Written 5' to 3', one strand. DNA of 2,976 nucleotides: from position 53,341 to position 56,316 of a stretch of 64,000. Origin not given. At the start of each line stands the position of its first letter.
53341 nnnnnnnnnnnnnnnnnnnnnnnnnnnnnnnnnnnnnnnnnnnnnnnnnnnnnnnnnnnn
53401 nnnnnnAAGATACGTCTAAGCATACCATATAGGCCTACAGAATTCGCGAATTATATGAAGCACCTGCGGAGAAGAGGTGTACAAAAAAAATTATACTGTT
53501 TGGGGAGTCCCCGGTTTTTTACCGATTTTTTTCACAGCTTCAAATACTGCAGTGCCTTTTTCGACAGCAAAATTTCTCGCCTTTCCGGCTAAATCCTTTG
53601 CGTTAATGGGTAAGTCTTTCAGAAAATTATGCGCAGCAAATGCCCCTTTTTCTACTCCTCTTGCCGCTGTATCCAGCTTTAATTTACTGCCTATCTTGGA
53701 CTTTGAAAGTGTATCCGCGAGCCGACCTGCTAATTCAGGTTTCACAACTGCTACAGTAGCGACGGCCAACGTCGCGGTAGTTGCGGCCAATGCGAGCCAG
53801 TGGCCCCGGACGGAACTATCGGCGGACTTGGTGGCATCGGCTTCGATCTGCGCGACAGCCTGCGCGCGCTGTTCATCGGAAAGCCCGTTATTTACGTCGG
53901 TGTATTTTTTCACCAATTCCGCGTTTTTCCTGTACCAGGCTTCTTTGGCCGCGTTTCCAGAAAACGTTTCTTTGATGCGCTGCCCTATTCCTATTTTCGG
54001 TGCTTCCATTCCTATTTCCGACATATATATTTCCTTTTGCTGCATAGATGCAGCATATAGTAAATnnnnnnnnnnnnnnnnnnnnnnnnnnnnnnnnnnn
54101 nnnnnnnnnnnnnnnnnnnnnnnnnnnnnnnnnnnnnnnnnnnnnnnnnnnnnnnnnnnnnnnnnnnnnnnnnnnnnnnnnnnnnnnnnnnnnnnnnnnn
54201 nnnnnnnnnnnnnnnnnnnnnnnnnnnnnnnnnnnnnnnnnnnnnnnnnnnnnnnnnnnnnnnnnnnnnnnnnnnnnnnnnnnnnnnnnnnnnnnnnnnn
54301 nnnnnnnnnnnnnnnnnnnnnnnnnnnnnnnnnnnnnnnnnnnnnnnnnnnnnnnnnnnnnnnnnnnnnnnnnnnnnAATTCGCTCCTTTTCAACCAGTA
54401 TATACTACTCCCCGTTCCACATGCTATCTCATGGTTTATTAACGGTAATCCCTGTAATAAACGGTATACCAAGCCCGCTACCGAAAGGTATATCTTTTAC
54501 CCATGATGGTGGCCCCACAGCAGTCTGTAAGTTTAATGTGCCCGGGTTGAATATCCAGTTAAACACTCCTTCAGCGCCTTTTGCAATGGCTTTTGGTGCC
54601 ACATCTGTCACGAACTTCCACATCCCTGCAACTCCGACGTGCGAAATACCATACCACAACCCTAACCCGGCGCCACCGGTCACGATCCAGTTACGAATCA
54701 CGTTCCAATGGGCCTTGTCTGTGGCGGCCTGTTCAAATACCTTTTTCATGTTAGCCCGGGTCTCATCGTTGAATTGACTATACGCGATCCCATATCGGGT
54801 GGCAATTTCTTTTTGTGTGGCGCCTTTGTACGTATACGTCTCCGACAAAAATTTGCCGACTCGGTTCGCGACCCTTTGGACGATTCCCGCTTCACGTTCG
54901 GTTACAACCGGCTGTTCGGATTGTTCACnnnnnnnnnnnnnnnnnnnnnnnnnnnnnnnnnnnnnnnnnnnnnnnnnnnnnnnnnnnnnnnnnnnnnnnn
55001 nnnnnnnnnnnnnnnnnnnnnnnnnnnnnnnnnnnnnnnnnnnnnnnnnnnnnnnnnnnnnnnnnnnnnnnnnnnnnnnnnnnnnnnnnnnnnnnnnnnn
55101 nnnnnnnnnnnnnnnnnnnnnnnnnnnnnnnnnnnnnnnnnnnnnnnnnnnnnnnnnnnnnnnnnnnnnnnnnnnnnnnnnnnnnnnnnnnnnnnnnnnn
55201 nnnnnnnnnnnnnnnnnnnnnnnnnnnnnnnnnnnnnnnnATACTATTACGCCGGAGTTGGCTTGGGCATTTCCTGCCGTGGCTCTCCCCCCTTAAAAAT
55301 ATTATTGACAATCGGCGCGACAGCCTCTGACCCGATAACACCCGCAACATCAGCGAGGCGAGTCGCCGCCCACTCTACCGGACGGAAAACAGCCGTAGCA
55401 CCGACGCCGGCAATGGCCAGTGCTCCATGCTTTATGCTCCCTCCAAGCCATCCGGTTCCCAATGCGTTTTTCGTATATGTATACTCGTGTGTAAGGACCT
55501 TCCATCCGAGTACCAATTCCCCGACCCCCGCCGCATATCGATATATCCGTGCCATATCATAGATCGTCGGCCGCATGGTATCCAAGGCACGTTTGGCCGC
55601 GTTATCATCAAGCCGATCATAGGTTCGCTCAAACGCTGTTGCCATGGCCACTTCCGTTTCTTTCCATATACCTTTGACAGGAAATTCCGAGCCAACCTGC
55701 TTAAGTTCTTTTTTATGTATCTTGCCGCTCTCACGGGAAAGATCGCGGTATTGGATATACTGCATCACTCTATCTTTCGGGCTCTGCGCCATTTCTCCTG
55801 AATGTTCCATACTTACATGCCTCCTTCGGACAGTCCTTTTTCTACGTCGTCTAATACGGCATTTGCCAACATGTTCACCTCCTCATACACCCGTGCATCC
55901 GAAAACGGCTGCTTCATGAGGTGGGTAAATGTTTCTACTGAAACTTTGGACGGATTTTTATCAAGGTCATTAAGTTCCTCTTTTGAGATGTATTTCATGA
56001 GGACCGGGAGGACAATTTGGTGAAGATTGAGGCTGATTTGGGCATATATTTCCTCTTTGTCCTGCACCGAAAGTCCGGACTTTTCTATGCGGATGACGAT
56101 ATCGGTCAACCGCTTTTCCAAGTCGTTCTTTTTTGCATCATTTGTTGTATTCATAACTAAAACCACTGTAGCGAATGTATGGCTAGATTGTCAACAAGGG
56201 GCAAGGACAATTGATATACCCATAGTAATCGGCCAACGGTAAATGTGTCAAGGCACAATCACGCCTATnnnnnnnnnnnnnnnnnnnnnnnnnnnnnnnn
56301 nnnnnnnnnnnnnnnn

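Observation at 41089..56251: A 15-kb co-directional locus of uncharacterised genes: cassette array, three ABC exporters and alternating large/small protein pairs. It is a candidate undescribed effector/immunity-plus-export system.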

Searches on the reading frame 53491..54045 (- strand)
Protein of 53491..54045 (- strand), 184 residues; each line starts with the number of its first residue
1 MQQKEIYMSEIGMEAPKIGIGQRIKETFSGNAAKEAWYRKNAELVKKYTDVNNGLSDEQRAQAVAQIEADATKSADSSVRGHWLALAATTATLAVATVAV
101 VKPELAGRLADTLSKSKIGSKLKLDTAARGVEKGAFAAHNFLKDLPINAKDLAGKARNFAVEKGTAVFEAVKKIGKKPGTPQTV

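Call 3: search_protein_families(library=pfam, max_evalue=0.1, proteins=[window:53491-54045:-])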
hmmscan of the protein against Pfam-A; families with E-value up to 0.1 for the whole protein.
window:53491-54045:- (184 aa): 1 family
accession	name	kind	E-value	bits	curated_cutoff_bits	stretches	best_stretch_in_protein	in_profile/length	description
PF03702.20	AnmK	-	0.048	13.2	24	1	66-158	264-358/367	Anhydro-N-acetylmuramic acid kinase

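Call 22: search_protein_families(library=ncbifam, max_evalue=0.01, proteins=[window:53491-54045:-])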
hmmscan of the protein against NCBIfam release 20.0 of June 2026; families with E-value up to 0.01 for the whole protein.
window:53491-54045:- (184 aa): 0 families

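Call 23: search_protein_families(library=padloc, max_evalue=0.01, proteins=[window:53491-54045:-])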
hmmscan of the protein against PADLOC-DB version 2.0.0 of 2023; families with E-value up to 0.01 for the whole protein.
window:53491-54045:- (184 aa): 0 families

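Call 71: search_protein_families(library=phrogs, max_evalue=0.01, proteins=[window:53491-54045:-])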
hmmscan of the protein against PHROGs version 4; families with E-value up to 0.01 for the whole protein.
window:53491-54045:- (184 aa): 0 families

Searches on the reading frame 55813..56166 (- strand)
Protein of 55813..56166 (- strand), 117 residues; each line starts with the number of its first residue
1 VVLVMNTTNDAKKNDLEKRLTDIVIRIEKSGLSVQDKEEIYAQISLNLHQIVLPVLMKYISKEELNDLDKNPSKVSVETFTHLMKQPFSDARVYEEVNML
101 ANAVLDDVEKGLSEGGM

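Call 3: search_protein_families(library=pfam, max_evalue=0.1, proteins=[window:55813-56166:-])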
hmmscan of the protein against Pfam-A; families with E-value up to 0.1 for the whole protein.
window:55813-56166:- (117 aa): 1 family
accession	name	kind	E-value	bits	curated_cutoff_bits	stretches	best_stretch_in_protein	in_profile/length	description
PF17924.6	TetR_C_19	-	0.018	15.9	26.8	1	7-64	41-97/117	Tetracyclin repressor-like, C-terminal domain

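Call 22: search_protein_families(library=ncbifam, max_evalue=0.01, proteins=[window:55813-56166:-])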
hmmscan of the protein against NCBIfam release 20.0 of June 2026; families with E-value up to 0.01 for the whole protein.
window:55813-56166:- (117 aa): 0 families

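Call 23: search_protein_families(library=padloc, max_evalue=0.01, proteins=[window:55813-56166:-])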
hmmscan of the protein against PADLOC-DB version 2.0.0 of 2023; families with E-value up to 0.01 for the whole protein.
window:55813-56166:- (117 aa): 2 families
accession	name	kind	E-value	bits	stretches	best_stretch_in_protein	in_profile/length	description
PDLC02710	PbeC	-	0.0009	15.9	1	15-72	231-286/652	PbeC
PDLC02159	Avs1b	-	0.0072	11.6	1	2-113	728-841/1924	-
